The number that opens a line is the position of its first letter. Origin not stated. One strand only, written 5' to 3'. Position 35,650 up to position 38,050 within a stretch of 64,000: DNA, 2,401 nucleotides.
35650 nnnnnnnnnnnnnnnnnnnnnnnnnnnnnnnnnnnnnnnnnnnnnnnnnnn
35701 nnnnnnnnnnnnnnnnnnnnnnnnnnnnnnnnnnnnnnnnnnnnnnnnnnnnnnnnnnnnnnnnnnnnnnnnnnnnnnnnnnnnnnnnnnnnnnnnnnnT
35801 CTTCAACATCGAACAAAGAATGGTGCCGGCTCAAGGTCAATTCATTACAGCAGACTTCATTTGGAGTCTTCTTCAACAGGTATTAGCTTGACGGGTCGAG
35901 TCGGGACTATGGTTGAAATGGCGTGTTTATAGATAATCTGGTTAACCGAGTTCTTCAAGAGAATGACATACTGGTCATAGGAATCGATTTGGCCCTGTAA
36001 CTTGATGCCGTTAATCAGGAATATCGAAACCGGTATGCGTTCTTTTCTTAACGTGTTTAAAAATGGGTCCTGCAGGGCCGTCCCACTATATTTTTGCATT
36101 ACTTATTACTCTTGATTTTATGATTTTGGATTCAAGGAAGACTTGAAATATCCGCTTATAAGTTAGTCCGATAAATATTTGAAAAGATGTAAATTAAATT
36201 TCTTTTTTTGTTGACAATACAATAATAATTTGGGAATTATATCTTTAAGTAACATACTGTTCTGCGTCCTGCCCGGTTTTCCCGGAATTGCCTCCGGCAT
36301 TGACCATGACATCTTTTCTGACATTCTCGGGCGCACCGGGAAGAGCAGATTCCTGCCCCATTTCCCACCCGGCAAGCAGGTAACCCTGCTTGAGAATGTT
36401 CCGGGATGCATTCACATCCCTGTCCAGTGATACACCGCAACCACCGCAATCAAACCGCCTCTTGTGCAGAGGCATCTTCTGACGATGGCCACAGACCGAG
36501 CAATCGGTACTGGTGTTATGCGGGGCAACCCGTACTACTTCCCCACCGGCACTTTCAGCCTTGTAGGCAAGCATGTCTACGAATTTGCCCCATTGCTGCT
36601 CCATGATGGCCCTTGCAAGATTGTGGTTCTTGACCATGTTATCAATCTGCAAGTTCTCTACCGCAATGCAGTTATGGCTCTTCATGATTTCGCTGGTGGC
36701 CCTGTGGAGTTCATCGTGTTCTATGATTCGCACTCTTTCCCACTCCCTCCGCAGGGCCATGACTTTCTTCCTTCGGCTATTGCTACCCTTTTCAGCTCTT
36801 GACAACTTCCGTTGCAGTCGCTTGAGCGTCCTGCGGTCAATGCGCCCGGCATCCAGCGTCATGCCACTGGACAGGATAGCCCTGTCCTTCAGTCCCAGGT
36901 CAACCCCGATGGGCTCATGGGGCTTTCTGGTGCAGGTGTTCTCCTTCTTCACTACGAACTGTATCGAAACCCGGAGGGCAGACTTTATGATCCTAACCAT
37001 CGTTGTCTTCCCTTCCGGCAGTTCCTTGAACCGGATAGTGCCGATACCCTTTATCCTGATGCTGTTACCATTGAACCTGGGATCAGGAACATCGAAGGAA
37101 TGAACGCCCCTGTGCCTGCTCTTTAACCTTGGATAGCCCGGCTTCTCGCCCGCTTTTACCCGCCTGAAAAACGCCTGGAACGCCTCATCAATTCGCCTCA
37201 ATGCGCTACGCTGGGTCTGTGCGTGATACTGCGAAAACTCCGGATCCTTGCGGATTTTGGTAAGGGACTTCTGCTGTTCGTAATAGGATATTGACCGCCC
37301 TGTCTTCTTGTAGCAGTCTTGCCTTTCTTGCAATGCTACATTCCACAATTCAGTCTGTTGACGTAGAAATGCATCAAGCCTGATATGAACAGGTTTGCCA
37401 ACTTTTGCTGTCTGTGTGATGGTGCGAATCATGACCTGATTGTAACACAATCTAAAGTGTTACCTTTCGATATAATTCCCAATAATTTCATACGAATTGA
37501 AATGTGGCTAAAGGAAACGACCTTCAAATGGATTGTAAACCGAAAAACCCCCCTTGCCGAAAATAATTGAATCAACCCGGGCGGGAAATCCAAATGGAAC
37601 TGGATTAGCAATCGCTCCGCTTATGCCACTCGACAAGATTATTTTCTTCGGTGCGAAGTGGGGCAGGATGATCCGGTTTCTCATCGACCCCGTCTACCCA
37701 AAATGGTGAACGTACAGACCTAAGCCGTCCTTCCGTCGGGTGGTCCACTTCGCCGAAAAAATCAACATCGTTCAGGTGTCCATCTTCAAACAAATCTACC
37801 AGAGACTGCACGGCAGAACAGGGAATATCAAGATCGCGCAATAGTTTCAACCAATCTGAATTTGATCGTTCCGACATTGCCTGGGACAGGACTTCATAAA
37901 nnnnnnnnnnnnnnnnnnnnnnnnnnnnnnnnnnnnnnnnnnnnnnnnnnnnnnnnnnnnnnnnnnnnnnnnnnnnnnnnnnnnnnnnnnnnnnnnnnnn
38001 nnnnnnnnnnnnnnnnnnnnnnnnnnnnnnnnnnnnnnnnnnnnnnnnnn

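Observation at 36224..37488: Solo TnpB packaged in a TIR + 8-bp target-duplication unit, unlike canonical IS200/IS605 or IS607 architecture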

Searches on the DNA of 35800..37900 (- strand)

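Call 48: search_rna_families(source=window, start=35800, end=37900, threshold=evalue, max_evalue=1)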
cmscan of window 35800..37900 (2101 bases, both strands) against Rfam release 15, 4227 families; matches with E-value up to 1: 1.
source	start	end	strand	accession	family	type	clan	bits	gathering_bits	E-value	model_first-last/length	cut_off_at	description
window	37748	37793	-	RF01274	sR45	Gene; snRNA; snoRNA; CD-box;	-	19.8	40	0.2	1-55/55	no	Small nucleolar RNA sR45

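Call 60: build_rna_model(alignment_id=A2, structure=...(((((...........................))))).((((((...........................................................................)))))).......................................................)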
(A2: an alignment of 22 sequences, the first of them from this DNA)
Model R1 built from alignment A2 (22 sequences, 183 columns); structure: as given.
model positions 117; base pairs 11; branch points 1; effective number of sequences 9.9; information 0.59 bits per position. Calibrated on 0.2 Mb of random sequence (short: E-values are rough).
structure used (alignment columns):
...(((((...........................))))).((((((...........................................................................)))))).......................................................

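Call 61: search_with_rna_model(model_id=R1, sources=[window, L001, L017, L018, L019, L143, L144, L145, L146, L147, L148, L149, L150, L151, L152, L153, L154, L155, L156, L157, L158, L159, L160, L161, L162, L163, L164, L165, L168, L169, L170, L171, L172, L176, L177, L178, L179, L180, L181, L182, L183, L185, L186, L187, L188, L189, L190, L191, L192, L193, L194, L197, L199, L202, L204, L206, L207, L214, L219, L220, L057, L075, L082, L097, L110], max_evalue=0.01, make_alignment=true)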
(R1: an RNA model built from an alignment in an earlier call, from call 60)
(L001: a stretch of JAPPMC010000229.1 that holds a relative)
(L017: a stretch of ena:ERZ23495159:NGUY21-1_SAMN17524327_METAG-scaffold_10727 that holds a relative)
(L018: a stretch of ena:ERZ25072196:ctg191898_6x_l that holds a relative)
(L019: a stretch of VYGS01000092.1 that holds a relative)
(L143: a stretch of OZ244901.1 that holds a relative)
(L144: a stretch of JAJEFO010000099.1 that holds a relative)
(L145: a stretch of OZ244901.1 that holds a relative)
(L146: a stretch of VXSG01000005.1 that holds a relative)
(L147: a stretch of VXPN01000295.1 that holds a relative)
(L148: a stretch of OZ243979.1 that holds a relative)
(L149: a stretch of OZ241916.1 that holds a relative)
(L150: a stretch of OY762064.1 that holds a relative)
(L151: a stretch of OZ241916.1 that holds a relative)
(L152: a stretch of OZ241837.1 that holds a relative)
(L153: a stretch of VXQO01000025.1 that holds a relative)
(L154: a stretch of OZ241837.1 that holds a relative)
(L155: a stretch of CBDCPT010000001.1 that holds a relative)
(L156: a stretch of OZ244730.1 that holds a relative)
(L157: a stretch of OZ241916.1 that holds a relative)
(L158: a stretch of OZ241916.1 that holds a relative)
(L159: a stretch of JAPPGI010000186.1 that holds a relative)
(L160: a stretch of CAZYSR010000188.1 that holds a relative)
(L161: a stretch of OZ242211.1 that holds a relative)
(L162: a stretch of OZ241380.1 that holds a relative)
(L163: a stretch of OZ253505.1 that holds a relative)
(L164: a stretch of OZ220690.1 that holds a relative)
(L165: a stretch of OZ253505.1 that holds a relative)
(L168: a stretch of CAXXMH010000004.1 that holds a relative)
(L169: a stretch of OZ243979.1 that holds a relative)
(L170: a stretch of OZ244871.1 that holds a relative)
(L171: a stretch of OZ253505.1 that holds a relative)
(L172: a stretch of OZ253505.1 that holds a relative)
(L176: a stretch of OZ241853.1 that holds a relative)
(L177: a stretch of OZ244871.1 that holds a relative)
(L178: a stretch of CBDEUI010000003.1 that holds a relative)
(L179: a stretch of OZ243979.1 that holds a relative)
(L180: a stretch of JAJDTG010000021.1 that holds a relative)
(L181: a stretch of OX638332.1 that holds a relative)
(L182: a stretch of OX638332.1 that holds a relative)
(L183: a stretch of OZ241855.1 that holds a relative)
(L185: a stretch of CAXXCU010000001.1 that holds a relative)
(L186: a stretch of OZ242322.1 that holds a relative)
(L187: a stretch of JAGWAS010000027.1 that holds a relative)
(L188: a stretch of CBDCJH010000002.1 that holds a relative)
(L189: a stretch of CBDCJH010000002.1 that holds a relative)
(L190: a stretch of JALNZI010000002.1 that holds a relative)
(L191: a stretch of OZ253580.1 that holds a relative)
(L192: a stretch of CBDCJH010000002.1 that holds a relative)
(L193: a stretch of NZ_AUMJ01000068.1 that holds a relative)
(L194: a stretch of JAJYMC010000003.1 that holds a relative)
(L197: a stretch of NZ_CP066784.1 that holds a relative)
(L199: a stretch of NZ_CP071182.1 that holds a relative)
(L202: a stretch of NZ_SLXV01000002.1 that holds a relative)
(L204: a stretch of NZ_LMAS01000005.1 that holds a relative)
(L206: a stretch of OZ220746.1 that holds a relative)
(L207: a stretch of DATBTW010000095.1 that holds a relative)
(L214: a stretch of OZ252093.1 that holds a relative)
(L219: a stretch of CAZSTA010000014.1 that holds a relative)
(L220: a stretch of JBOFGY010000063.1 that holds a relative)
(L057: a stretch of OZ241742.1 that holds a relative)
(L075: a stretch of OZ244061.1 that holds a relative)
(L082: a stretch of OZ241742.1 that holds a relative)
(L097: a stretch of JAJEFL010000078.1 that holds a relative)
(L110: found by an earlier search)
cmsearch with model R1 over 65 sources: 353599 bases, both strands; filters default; matches with E-value up to 0.01: 57.
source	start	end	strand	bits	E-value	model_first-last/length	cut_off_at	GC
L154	2570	2679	+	95.4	2.7e-20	1-117/117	no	0.52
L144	2556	2691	+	90.4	4e-19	1-117/117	no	0.62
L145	2559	2694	+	90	4.9e-19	1-117/117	no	0.6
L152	2573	2682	+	89.4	7e-19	1-117/117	no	0.52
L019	6177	6308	+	87.2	2.3e-18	1-117/117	no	0.58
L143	2556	2691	+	85.9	4.6e-18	1-117/117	no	0.63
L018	4098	4235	+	82.9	2.3e-17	1-117/117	no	0.63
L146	2559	2696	+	82.3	3.2e-17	1-117/117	no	0.64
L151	2600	2711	+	81.8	4.3e-17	1-117/117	no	0.52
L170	2567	2674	+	80.1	1e-16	1-117/117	no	0.56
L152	818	927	-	80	1.1e-16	1-117/117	no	0.52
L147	2559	2690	+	78.8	2.1e-16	1-117/117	no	0.68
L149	2600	2711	+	78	3.3e-16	1-117/117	no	0.48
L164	2570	2681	+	77.9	3.6e-16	1-117/117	no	0.46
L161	2570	2679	+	77.3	5e-16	1-117/117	no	0.56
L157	2600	2711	+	76.9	6.2e-16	1-117/117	no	0.48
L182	2591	2701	+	76.5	7.5e-16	1-117/117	no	0.53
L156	2570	2688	+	72.8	5.7e-15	1-117/117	no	0.49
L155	2570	2678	+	72.7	6e-15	1-117/117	no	0.51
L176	2592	2699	+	72.1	8.3e-15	1-117/117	no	0.59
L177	2567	2674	+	72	8.9e-15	1-117/117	no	0.56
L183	2588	2699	+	71.4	1.2e-14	1-117/117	no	0.46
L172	2615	2753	+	71.1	1.4e-14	1-117/117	no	0.49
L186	2588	2702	+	69.9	2.8e-14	1-117/117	no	0.48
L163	2624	2762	+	69.2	4e-14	1-117/117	no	0.47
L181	2591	2701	+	68.8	4.9e-14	1-117/117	no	0.52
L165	2624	2762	+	68.8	4.9e-14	1-117/117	no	0.49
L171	2624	2762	+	68.1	7.3e-14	1-117/117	no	0.48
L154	827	935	-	67.3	1.1e-13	1-117/117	no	0.53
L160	1143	1252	+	66.6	1.6e-13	1-117/117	no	0.55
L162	2651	2792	+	66.2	2e-13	1-117/117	no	0.51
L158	2600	2711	+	66.2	2.1e-13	1-117/117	no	0.48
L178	2621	2715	+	64.4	5.3e-13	1-117/117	no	0.55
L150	2588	2741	+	63.5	9e-13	1-117/117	no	0.71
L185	2573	2678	+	61.7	2.3e-12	1-117/117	no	0.42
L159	2579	2683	+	61.3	2.8e-12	1-117/117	no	0.67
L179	2555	2630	+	58.8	1.1e-11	1-117/117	no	0.61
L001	4109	4213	+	58.6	1.2e-11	1-117/117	no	0.63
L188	2576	2674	+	58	1.8e-11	1-117/117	no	0.58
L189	2576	2674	+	58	1.8e-11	1-117/117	no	0.58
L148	2570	2645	+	58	1.8e-11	1-117/117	no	0.57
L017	4059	4187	+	57.6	2.2e-11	1-117/117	no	0.58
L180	2573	2696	+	54.9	9.2e-11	1-117/117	no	0.56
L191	2576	2674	+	54.6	1.1e-10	1-117/117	no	0.57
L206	2563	2708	+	54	1.6e-10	1-117/117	no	0.58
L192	2576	2674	+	52.7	3e-10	1-117/117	no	0.57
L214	2563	2708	+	49.1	2.2e-09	1-117/117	no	0.56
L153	2576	2683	+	43.1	5.7e-08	1-117/117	no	0.64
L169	2585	2663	+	42.3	8.7e-08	1-117/117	no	0.56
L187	2319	2440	+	41.4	1.4e-07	1-117/117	no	0.59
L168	2588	2696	+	38.6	6.4e-07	1-117/117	no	0.56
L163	2856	2962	+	24.9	0.0011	3-95/117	no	0.47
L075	1393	1440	-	24.1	0.0017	1-117/117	no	0.35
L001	2789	2893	-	23.2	0.0027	1-117/117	no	0.63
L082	5890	5924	+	23.2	0.0027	1-117/117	no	0.29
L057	1786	1821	-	22.7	0.0036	1-117/117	no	0.31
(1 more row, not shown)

Alignment A3: 57 matches aligned to the model, 218 columns, each read 5' to 3' on its own strand. Consensus structure (alignment columns), stored with it:
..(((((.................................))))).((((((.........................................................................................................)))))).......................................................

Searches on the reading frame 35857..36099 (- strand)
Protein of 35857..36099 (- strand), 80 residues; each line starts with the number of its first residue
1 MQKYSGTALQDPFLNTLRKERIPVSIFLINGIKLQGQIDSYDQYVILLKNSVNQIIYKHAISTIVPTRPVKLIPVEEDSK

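Call 32: find_encoding_contigs(protein=window:35857-36099:-, flank=4000, max_places=10)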
Protein window:35857-36099:- (80 aa): 2 contigs read that carry it; 2 places shown.
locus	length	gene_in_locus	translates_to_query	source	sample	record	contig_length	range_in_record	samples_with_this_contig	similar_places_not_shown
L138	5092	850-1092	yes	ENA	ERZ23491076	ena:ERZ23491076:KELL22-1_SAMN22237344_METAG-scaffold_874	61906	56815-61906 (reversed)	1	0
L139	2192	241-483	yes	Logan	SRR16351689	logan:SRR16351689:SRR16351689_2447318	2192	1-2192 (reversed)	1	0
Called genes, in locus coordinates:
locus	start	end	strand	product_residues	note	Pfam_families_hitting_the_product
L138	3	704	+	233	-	?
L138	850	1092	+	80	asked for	PF17209:Hfq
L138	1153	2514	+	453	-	PF13167:GTP-bdg_N, PF16360:GTP-bdg_M, PF01926:MMR_HSR1, PF02421:FeoB_N (faint), PF19275:HflX_C (weak)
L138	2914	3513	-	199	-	-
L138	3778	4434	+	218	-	PF01250:Ribosomal_S6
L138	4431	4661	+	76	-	PF01084:Ribosomal_S18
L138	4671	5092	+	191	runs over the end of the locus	PF01281:Ribosomal_L9_N, PF03948:Ribosomal_L9_C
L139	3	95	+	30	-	?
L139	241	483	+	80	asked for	PF17209:Hfq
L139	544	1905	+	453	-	PF13167:GTP-bdg_N, PF16360:GTP-bdg_M, PF01926:MMR_HSR1, PF02421:FeoB_N (faint), PF19275:HflX_C (weak)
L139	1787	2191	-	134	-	?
